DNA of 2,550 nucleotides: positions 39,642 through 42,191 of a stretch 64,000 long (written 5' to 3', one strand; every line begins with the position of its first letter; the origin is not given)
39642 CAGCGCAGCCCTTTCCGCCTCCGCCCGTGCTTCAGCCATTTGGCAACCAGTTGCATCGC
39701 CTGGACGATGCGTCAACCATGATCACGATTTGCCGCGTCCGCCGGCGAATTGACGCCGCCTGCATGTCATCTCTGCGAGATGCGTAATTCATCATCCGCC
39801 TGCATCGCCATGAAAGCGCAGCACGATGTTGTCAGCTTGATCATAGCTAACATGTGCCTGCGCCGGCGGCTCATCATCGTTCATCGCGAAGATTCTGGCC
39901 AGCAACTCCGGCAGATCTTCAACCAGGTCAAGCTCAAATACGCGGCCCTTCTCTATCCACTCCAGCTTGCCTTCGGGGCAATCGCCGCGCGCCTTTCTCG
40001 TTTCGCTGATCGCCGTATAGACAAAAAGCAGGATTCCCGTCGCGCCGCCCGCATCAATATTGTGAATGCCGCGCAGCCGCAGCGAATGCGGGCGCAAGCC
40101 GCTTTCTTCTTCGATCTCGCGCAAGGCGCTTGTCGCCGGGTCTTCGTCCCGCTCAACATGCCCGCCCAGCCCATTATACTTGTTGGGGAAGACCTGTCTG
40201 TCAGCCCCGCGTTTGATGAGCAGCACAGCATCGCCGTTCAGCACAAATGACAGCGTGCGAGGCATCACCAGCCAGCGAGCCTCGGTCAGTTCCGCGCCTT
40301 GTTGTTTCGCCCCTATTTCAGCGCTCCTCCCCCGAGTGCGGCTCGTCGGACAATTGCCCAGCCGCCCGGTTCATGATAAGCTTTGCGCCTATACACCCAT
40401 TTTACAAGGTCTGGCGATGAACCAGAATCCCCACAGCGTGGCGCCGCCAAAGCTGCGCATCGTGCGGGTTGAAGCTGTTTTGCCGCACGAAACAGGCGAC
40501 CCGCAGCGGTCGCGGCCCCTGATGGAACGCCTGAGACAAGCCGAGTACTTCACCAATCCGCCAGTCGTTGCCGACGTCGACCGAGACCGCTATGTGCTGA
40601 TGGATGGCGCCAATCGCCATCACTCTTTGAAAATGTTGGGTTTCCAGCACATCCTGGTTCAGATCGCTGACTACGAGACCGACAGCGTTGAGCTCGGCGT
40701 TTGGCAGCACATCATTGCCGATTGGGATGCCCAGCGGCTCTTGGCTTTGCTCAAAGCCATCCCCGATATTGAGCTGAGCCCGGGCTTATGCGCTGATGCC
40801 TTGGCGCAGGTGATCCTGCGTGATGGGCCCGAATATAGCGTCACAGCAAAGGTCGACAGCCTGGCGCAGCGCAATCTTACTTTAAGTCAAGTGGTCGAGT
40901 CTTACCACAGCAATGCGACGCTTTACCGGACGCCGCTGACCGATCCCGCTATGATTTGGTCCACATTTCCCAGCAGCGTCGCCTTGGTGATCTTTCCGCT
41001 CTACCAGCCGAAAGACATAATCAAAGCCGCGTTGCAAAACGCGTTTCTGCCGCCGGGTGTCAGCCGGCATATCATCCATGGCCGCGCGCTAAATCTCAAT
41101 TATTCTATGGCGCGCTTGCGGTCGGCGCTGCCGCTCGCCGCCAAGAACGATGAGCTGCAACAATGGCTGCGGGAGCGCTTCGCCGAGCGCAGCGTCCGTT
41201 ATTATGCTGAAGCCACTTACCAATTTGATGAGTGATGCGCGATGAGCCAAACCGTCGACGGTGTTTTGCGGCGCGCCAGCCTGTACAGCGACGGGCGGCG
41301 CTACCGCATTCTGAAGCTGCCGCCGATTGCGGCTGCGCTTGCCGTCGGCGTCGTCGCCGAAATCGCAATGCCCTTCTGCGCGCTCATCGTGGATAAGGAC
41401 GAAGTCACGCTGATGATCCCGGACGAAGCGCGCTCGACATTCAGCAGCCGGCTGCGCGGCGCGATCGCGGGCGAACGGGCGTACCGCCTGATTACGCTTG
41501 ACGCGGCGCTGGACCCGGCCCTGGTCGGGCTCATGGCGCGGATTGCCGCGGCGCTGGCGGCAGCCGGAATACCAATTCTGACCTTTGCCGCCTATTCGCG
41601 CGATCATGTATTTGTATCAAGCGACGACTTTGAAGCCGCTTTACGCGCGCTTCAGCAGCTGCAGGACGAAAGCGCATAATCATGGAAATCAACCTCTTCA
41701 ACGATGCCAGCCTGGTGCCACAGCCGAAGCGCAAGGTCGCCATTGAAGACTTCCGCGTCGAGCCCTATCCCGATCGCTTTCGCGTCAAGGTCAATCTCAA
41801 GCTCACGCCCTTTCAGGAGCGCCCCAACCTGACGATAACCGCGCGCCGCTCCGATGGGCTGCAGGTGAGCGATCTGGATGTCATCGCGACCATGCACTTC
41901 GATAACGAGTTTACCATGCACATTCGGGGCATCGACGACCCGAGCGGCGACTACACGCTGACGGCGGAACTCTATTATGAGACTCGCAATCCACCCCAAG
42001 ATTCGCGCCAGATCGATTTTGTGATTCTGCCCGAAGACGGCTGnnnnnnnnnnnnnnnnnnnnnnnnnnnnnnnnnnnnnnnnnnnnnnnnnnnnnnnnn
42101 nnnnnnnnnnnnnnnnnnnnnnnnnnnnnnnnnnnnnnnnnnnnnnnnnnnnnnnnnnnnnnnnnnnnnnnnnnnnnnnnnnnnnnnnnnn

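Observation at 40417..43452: Tightly coupled five-gene operon pairing a TM-anchored JAMM/MPN+ protease with an A24 intramembrane aspartyl peptidase, a ParB/Srx-fold protein, an ACT protein and an unknown 120-aa protein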

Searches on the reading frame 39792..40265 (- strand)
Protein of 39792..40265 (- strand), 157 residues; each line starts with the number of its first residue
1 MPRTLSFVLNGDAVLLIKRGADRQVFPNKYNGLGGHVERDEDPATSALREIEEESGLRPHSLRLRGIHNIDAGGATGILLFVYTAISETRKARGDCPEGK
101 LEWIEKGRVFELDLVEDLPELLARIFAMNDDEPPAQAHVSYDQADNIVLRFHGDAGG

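Call 4: search_protein_families(library=pfam, proteins=[window:39792-40265:-], max_evalue=0.01)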
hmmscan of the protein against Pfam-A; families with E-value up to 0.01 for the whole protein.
window:39792-40265:- (157 aa): 1 family
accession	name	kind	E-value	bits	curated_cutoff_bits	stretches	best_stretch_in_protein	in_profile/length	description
PF00293.34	NUDIX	-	2.5e-12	47.4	21.1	1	6-105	8-114/134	NUDIX domain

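Call 94: search_protein_families(library=ncbifam, proteins=[window:39792-40265:-], max_evalue=0.001)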
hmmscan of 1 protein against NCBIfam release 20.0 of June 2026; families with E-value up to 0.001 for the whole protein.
window:39792-40265:- (157 aa): 5 families
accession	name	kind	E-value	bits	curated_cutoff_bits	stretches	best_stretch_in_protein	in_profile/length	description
NF008044.0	PRK10776.1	equivalog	9.8e-05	22.2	148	1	14-66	17-69/130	8-oxo-dGTP diphosphatase MutT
TIGR00586.1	mutt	equivalog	0.00027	20.9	97.9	1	9-61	13-65/129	8-oxo-dGTP diphosphatase MutT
NF012016.0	PRK15472.1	equivalog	0.00039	20.1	95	1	8-56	11-59/141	nucleoside triphosphatase NudI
NF041652.1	Nud_hyd_Dein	equivalog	0.00053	20.2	200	1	13-87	26-102/152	Nudix hydrolase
TIGR02705.1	nudix_YtkD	equivalog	0.00053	19.6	154.4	1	7-84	20-100/156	RNA deprotection pyrophosphohydrolase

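Call 95: search_protein_families(library=padloc, proteins=[window:39792-40265:-], max_evalue=0.001)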
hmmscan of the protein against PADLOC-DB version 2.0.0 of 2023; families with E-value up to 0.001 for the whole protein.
window:39792-40265:- (157 aa): 1 family
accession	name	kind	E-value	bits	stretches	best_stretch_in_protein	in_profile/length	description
PDLC04899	PDC-S07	-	1.3e-05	22.8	1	10-112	16-115/135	-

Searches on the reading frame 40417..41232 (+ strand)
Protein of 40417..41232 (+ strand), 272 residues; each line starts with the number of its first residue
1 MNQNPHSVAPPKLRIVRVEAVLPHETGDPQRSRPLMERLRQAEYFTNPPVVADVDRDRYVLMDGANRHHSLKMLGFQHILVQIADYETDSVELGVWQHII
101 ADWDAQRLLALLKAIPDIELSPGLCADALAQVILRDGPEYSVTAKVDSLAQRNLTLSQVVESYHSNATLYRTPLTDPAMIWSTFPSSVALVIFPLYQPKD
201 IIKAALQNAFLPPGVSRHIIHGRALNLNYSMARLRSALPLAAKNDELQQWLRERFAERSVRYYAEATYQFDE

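Call 4: search_protein_families(library=pfam, proteins=[window:40417-41232:+], max_evalue=0.01)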
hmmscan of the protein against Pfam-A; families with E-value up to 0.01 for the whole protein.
window:40417-41232:+ (272 aa): 0 families

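Call 5: search_protein_families(library=ncbifam, proteins=[window:40417-41232:+], max_evalue=0.01)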
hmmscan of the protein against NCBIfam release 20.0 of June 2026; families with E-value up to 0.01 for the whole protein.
window:40417-41232:+ (272 aa): 2 families
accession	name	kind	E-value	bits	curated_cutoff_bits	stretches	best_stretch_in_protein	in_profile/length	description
NF033589.0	staphy_B_SbnI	equivalog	2.2e-17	63.3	350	1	12-269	7-251/254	bifunctional transcriptional regulator/O-phospho-L-serine synthase SbnI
NF053625.1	SerKinSerKArch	equivalog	1.2e-09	37.7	380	1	15-100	18-104/244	ADP-dependent L-serine kinase SerK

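Call 6: search_solved_structures(query=window:40417-41232:+, max_evalue=10)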
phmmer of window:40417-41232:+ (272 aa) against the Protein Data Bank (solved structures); distinct sequences matched with E-value up to 10: 9.
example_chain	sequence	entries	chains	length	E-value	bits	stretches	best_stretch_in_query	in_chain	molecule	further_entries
6nr6_A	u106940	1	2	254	2.1e-11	47.1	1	13-268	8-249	Bifunctional transcriptional regulator/O-phospho-L-serine synthase SbnI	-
5ujd_A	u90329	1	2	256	6.1e-11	45.5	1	13-268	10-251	Siderophore biosynthesis protein SbnI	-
5uje_A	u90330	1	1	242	6.1e-11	45.5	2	12-100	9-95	SbnI protein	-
5x0b_A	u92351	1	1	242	0.0043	19.8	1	16-98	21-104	Free serine kinase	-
1vk1_A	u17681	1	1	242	0.0086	18.8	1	15-114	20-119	Conserved hypothetical protein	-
5x0j_A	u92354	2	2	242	0.01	18.5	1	16-98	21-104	Free serine kinase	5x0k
5x0e_A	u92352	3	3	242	0.023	17.4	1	17-98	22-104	Free serine kinase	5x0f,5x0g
5k5a_B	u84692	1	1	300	0.77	12.4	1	48-88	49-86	ParB domain protein nuclease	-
5k5d_B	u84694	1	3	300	1.3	11.7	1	49-89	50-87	ParB domain protein nuclease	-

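Call 35: search_solved_structures(query=window:40417-41232:+, max_evalue=0.001, show_alignments=2)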
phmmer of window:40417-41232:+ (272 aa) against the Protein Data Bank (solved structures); distinct sequences matched with E-value up to 0.001: 3.
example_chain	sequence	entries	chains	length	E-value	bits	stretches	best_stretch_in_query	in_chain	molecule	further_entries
6nr6_A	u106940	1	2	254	2.1e-11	47.1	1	13-268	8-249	Bifunctional transcriptional regulator/O-phospho-L-serine synthase SbnI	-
5ujd_A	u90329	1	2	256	6.1e-11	45.5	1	13-268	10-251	Siderophore biosynthesis protein SbnI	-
5uje_A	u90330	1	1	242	6.1e-11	45.5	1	12-100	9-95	SbnI protein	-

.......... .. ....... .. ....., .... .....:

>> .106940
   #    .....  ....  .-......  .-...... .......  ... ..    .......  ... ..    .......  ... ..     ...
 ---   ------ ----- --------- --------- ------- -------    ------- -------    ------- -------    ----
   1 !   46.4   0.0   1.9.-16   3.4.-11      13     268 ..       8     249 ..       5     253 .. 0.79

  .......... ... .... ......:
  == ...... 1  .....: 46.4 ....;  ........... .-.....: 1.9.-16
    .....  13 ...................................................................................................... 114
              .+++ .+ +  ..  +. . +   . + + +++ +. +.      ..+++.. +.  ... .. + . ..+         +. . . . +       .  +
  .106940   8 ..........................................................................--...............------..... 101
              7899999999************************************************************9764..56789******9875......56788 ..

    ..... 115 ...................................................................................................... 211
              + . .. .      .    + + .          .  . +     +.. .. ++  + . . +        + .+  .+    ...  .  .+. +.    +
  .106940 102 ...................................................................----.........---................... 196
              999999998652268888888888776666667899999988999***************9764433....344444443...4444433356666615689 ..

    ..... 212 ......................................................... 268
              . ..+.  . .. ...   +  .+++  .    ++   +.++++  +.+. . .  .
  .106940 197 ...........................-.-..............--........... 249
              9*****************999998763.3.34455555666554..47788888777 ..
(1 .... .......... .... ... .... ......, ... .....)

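Call 95: search_protein_families(library=padloc, proteins=[window:40417-41232:+], max_evalue=0.001)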
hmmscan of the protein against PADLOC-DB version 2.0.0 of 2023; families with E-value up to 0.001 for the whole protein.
window:40417-41232:+ (272 aa): 0 families

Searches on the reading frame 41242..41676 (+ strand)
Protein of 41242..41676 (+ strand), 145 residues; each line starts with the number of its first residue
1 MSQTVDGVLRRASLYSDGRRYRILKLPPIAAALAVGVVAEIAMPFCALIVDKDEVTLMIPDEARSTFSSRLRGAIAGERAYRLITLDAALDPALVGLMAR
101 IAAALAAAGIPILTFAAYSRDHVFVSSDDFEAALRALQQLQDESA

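Call 4: search_protein_families(library=pfam, proteins=[window:41242-41676:+], max_evalue=0.01)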
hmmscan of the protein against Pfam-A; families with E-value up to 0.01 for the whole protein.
window:41242-41676:+ (145 aa): 2 families
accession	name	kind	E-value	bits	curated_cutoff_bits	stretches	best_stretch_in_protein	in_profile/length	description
PF13840.12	ACT_7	-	2e-14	53.6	27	1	79-138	4-64/65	ACT domain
PF22468.2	ACT_9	-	0.0036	17.5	27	0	95-139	12-59/61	ACT domain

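Call 5: search_protein_families(library=ncbifam, proteins=[window:41242-41676:+], max_evalue=0.01)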
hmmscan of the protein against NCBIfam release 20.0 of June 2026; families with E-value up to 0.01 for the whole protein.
window:41242-41676:+ (145 aa): 0 families

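Call 87: search_solved_structures(query=window:41242-41676:+, max_evalue=1)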
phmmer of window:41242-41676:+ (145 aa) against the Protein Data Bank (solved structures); distinct sequences matched with E-value up to 1: 18.
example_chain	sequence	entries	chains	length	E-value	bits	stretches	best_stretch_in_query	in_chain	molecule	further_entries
5i2c_A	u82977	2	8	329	9.8e-06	28.7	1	44-142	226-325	GATS-like protein 3 | Cytosolic arginine sensor for mTORC1 subunit 1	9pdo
9dx2_E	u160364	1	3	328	9.8e-06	28.7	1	44-142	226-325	Cytosolic arginine sensor for mTORC1 subunit 1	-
5gt7_A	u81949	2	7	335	1.1e-05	28.6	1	44-142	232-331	GATS-like protein 3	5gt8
5gs9_A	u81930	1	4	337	1.1e-05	28.6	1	44-142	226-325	GATS-like protein 3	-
5gv2_C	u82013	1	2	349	1.2e-05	28.4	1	44-142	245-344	GATS-like protein 3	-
1zvp_A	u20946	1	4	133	3.5e-05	26.9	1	75-139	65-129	hypothetical protein VC0802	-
5gt8_D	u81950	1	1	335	5.3e-05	26.4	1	44-142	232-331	GATS-like protein 3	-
9kp4_A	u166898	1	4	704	0.00012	25.2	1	45-142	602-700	Maltose/maltodextrin-binding periplasmic protein,Cytosolic arginine sensor for mTORC1 subu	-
9lvk_U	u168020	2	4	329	0.00014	25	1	44-142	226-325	Cytosolic arginine sensor for mTORC1 subunit 1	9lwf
9oti_U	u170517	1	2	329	0.00014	25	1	44-142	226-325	Cytosolic arginine sensor for mTORC1 subunit 1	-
9kpb_A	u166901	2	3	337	0.0028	20.8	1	54-143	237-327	Cytosolic arginine sensor for mTORC1 subunit 2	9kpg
6mx1_A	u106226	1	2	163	0.04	17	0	92-139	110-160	Bifunctional aspartokinase/homoserine dehydrogenase 1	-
1s6l_A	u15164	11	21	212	0.079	16.1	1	77-115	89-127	Alkylmercury lyase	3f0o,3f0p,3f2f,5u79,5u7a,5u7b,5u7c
3f2g_A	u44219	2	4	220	0.081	16.1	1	77-115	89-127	Alkylmercury lyase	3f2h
3fn8_A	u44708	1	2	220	0.086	16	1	77-115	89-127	Alkylmercury lyase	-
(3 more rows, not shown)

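Call 95: search_protein_families(library=padloc, proteins=[window:41242-41676:+], max_evalue=0.001)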
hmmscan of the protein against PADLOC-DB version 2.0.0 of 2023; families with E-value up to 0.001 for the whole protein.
window:41242-41676:+ (145 aa): 0 families

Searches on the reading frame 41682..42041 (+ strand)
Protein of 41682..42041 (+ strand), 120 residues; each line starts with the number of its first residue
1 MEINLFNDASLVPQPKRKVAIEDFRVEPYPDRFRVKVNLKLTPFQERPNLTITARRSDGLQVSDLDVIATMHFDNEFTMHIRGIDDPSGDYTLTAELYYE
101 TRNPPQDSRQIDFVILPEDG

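Call 4: search_protein_families(library=pfam, proteins=[window:41682-42041:+], max_evalue=0.01)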
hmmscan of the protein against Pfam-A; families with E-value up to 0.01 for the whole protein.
window:41682-42041:+ (120 aa): 0 families

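Call 5: search_protein_families(library=ncbifam, proteins=[window:41682-42041:+], max_evalue=0.01)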
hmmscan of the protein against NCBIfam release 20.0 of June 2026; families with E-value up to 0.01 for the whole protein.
window:41682-42041:+ (120 aa): 0 families

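Call 7: search_solved_structures(query=window:41682-42041:+, max_evalue=10)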
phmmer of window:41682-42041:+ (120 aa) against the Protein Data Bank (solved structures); distinct sequences matched with E-value up to 10: 1.
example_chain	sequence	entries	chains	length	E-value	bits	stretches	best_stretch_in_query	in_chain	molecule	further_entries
3s84_A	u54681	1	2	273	0.18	15.3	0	25-60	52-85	Apolipoprotein A-IV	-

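Call 9: find_homologous_proteins(query=window:41682-42041:+)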
Query window:41682-42041:+ (120 aa): 601 proteins with E <= 0.001 among 604 candidates; the best 120 are listed.
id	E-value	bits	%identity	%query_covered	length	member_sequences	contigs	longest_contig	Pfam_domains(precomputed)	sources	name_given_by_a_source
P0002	2.9e-64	232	90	99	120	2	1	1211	-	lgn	-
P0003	1.4e-63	230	87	98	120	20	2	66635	-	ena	-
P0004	3.0e-63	229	87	100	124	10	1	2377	-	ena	-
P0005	3.2e-63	229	86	100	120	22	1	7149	-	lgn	-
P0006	8.3e-63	228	87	99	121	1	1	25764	-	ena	-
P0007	7.0e-62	225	85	100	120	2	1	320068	-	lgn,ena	-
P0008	2.3e-61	223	84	100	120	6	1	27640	-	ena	-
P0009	2.4e-61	223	83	100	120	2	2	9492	-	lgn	-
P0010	3.2e-61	223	86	100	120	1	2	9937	-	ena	-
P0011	7.0e-61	222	85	99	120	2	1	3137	-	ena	-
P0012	8.7e-61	221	83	100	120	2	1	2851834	-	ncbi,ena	-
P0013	1.4e-60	221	85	98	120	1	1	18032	-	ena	-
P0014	3.0e-60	220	85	96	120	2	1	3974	-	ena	-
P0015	3.7e-60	219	83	100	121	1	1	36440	-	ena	-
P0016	3.8e-60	219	85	98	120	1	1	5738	-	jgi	jgi:hypothetical protein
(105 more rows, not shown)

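Call 30: search_protein_representatives(protein=window:41682-42041:+)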
Query: 120 residues. Proteins with E-value up to 0.001 (for the whole library): 307; up to 1e-10: 79; up to 1e-30: 0. The best 150 are listed.
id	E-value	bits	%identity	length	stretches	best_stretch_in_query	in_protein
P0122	2.1e-26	108.7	48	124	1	2-117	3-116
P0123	1.1e-24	103.2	49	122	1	7-115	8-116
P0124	1.6e-24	102.6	46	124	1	6-114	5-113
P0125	6.7e-23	97.4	48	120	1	2-117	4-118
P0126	1.9e-22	96.0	44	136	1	4-120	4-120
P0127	6.8e-20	87.7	39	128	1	7-118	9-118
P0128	4.5e-19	85.1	41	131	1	5-106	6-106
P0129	1.5e-18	83.4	39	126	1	1-101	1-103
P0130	2.4e-18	82.7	42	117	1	11-117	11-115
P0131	4.0e-18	82.0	73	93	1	1-56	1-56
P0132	6.3e-18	81.4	45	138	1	4-111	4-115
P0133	1.2e-17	80.5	44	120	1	14-114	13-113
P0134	2.6e-17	79.4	44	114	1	1-108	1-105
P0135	3.3e-17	79.1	80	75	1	1-50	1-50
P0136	4.6e-17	78.6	44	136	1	4-101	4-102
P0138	8.9e-17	77.7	36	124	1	3-118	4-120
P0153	2.5e-14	69.8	35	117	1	2-115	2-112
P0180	7.8e-12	61.7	34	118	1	13-115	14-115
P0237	2.0e-09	54.0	30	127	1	2-113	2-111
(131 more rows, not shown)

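Call 33: search_protein_families(library=pfam, alignment_id=A1, max_evalue=0.01)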
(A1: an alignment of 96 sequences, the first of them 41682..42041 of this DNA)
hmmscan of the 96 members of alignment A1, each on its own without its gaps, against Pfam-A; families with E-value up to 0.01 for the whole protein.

A. member 1, window:41682-42041:+ (120 aa): 0 families

B. families by the number of members that match (of 96 scanned): 3 families
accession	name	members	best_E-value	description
PF01835.25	MG2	8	2.3e-05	MG2 domain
PF07705.17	CARDB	1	0.00098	CARDB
PF12256.14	TcdB_toxin_midN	1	0.0037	Insecticide toxin TcdB middle/N-terminal region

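Call 34: search_solved_structures(query=A1, max_evalue=10)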
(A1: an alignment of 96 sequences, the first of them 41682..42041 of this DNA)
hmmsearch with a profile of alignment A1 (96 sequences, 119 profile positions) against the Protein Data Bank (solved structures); distinct sequences matched with E-value up to 10: 0.

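Call 36: find_encoding_contigs(protein=P0153, flank=5000, max_places=3)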
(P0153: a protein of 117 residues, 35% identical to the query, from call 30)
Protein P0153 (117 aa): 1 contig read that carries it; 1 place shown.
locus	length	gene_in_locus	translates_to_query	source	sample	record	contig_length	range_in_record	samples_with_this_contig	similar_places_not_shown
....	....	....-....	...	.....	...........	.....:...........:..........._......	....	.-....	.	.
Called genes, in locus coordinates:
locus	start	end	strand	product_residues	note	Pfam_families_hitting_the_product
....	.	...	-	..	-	?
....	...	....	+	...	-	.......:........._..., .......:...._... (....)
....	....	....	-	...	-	-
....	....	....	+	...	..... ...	-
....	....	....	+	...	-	-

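Call 37: predict_structure(alignment_id=A1)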
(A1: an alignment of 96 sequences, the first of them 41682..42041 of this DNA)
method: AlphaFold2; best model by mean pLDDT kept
length: 120 residues; sequences in the alignment: 96
mean_pLDDT: 94.5   pTM: 0.84
mean pLDDT of the five models: 94.5, 94.4, 94.2, 94.2, 94.2
residues with pLDDT >= 90: 107; 70-90: 5; 50-70: 8; < 50: 0
segments of 3 or more residues with pLDDT < 50: none
pLDDT, mean of each block of 10 residues (from residue 1): 64 96 98 98 98 98 98 98 97 98 97 93
secondary structure, 60 per line:
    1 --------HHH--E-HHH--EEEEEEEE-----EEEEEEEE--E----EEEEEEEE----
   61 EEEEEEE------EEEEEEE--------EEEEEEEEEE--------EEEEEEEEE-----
elements in order: E21-28 E34-41 E49-56 E61-67 E74-80 E89-98 E107-115

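Call 44: fold_search(model_id=the predicted structure, library=pdb)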
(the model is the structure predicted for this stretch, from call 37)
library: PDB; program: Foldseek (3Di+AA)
matches with E <= 10: 1834; with E <= 0.001: 120
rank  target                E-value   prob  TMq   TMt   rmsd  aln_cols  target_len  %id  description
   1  9npl_F                9.7e-06  1.00  0.62  0.12   3.7       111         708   22  Crystal structure of the inactive conformation of a glycoside hydrolase (CapGH2b - E553Q Mutant) from the GH2 family i (released 2025-11-12)
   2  9npn_D                9.7e-06  1.00  0.59  0.12   4.0       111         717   21  Crystal structure of the inactive conformation of a glycoside hydrolase (CapGH2b - E465A Mutant) from the GH2 family i (released 2025-11-12)
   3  9npl_C                1.1e-05  1.00  0.60  0.12   4.2       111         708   22  Crystal structure of the inactive conformation of a glycoside hydrolase (CapGH2b - E553Q Mutant) from the GH2 family i (released 2025-11-12)
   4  9npn_B                1.1e-05  1.00  0.61  0.12   3.8       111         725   22  Crystal structure of the inactive conformation of a glycoside hydrolase (CapGH2b - E465A Mutant) from the GH2 family i (released 2025-11-12)
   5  9npd_B                1.6e-05  1.00  0.62  0.12   3.7       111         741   21  Crystal structure of the inactive conformation of a glycoside hydrolase (CapGH2b - E553Q Mutant) from the GH2 family i (released 2025-11-12)
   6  9npn_C                1.6e-05  1.00  0.62  0.12   3.5       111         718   20  Crystal structure of the inactive conformation of a glycoside hydrolase (CapGH2b - E465A Mutant) from the GH2 family i (released 2025-11-12)
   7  9npd_C                1.8e-05  1.00  0.62  0.12   3.7       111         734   22  Crystal structure of the inactive conformation of a glycoside hydrolase (CapGH2b - E553Q Mutant) from the GH2 family i (released 2025-11-12)
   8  9np9                  1.8e-05  1.00  0.61  0.12   4.1       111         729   22  Crystal structure of the inactive conformation of a glycoside hydrolase (CapGH2b - E553Q Mutant) from the GH2 family in  (released 2025-11-12)
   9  9npa                  2.0e-05  1.00  0.62  0.12   4.1       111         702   22  Crystal structure of the inactive conformation of a glycoside hydrolase (CapGH2b) from the GH2 family in the space group (released 2025-11-12)
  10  9npe_C                2.4e-05  1.00  0.60  0.12   4.2       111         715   22  Crystal structure of the inactive conformation of a glycoside hydrolase (CapGH2b) from the GH2 family in the space gro (released 2025-11-12)
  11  9npf_B                2.4e-05  1.00  0.59  0.11   4.3       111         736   22  Crystal structure of the inactive conformation of a glycoside hydrolase (CapGH2b) from the GH2 family in the space gro (released 2025-11-12)
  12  9npl_A                3.3e-05  1.00  0.62  0.12   4.0       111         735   22  Crystal structure of the inactive conformation of a glycoside hydrolase (CapGH2b - E553Q Mutant) from the GH2 family i (released 2025-11-12)
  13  9npn_A                3.3e-05  1.00  0.62  0.12   4.1       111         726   18  Crystal structure of the inactive conformation of a glycoside hydrolase (CapGH2b - E465A Mutant) from the GH2 family i (released 2025-11-12)
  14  9npb                  3.3e-05  1.00  0.61  0.12   3.8       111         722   22  Crystal structure of the inactive conformation of a glycoside hydrolase (CapGH2b) from the GH2 family in the space group (released 2025-11-12)
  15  9npf_D                3.3e-05  1.00  0.59  0.11   4.3       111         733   22  Crystal structure of the inactive conformation of a glycoside hydrolase (CapGH2b) from the GH2 family in the space gro (released 2025-11-12)
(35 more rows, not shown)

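Call 75: find_encoding_contigs(protein=P0138, flank=5000, max_places=2)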
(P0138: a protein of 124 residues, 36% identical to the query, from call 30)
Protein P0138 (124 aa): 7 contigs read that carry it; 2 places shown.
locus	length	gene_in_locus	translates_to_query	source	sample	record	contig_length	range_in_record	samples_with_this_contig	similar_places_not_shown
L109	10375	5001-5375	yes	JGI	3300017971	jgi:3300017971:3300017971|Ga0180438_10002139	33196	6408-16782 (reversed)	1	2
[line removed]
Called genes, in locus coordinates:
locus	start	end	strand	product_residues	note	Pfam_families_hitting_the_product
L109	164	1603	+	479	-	PF01116:F_bP_aldolase, PF08013:GatZ_KbaZ-like (weak)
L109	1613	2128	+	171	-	PF00293:NUDIX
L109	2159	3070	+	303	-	-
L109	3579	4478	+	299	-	-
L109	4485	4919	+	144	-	PF13840:ACT_7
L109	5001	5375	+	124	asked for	-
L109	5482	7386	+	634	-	PF00069:Pkinase, PF07714:PK_Tyr_Ser-Thr, PF01636:APH (faint), PF03109:ABC1 (weak), PF16158:N_BRCA1_IG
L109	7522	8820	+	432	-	PF03453:MoeA_N, PF00994:MoCF_biosynth, PF03454:MoeA_C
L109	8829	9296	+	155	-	PF07884:VKOR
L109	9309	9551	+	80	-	-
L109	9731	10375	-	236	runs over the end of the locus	PF24685:OB_RRP5_4th (faint), PF00575:S1, PF23459:S1_RRP5 (faint), PF00575:S1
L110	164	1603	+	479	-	PF01116:F_bP_aldolase, PF08013:GatZ_KbaZ-like (weak)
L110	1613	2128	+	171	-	PF00293:NUDIX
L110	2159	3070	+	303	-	-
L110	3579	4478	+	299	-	-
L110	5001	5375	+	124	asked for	-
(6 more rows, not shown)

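Call 76: find_encoding_contigs(protein=P0180, flank=5000, max_places=2)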
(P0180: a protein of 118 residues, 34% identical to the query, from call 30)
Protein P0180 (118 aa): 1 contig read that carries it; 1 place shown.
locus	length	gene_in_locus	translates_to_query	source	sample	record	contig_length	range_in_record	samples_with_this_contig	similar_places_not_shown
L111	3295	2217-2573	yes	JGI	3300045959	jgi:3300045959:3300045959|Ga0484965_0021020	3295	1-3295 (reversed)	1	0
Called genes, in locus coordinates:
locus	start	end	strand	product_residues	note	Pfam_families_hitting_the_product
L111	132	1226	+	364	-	PF07728:AAA_5 (faint), PF01078:Mg_chelatase, PF17863:AAA_lid_2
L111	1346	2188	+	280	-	PF26791:AAPxQ, PF00092:VWA, PF13519:VWA_2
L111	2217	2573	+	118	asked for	-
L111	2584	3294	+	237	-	?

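Call 77: find_encoding_contigs(protein=P0237, flank=5000, max_places=2)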
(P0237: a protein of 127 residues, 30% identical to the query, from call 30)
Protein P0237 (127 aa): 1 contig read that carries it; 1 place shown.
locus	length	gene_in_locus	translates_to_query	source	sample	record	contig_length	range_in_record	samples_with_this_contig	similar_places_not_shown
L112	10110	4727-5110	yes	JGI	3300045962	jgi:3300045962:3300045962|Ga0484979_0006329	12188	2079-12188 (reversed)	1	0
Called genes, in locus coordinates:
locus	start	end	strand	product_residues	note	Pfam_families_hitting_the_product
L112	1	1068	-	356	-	?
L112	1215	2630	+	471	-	PF00291:PALP, PF00571:CBS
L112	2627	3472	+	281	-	-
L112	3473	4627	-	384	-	PF01053:Cys_Met_Meta_PP, PF06838:Met_gamma_lyase (weak)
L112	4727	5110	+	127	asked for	-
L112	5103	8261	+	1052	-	PF08631:SPO22 (faint), PF13428:TPR_14 (faint), PF25873:WHD_MalT, PF07719:TPR_2 (faint), PF00515:TPR_1 (faint), PF17874:TPR_MalT (weak), PF13424:TPR_12 (weak), PF03704:BTAD, +1 more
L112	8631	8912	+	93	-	-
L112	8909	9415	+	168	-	PF06114:Peptidase_M78 (weak)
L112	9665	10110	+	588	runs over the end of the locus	PF00930:DPPIV_N (faint), PF26550:Tricorn_2nd, PF07676:PD40, PF26549:Tricorn_N, PF07676:PD40 (weak)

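Call 95: search_protein_families(library=padloc, proteins=[window:41682-42041:+], max_evalue=0.001)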
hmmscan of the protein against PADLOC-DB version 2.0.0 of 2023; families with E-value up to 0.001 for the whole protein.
window:41682-42041:+ (120 aa): 0 families
